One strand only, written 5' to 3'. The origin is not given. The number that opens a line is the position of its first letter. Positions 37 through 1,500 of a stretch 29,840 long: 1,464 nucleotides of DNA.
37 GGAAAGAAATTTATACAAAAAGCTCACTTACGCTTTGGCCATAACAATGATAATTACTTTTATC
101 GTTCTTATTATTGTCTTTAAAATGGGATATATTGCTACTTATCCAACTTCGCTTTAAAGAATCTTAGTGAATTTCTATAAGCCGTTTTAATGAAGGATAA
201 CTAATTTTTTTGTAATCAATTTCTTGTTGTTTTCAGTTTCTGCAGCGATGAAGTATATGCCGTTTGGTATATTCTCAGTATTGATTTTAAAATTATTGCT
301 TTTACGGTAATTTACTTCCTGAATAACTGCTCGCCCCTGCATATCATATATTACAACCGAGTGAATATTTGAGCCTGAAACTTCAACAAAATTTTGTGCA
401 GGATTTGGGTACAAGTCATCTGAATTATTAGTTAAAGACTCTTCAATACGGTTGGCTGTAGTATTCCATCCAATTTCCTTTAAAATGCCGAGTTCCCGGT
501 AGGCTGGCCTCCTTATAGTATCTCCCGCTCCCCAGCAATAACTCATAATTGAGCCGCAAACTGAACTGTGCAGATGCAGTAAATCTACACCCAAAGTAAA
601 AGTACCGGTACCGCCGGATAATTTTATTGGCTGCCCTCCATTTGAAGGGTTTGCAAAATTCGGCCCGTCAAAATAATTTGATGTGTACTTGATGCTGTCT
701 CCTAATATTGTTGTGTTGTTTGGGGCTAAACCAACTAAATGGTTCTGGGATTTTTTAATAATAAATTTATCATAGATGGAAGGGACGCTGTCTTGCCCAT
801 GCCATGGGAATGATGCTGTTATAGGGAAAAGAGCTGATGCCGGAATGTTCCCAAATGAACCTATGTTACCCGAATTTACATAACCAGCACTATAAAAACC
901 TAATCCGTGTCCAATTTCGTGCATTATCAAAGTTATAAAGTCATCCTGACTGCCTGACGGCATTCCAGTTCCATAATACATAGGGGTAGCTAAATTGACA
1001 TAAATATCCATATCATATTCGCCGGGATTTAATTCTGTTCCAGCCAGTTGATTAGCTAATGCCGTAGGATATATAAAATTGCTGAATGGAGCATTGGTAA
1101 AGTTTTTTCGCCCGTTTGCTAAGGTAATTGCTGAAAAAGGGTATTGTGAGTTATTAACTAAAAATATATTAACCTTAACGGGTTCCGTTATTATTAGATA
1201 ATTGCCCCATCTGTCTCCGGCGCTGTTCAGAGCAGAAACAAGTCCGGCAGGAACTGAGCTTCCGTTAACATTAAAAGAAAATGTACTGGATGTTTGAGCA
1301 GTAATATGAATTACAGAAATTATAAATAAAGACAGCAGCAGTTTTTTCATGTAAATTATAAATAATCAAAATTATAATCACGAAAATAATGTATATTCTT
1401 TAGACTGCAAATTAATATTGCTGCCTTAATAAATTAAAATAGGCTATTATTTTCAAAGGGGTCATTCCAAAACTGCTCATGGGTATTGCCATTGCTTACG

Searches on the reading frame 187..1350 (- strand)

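Call 38: search_protein_families(library=pfam, proteins=[window:187-1350:-], max_evalue=0.001)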
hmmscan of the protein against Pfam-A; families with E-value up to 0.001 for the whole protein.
window:187-1350:- (387 aa): 2 families
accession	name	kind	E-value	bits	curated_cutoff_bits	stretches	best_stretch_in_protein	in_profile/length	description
PF18962.6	Por_Secre_tail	-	1.3e-13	51.4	27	1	313-385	1-75/75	Secretion system C-terminal sorting domain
PF13585.12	CHU_C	-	0.00059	20.3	27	0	327-378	27-78/86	CHU_C Type IX secretion signal domain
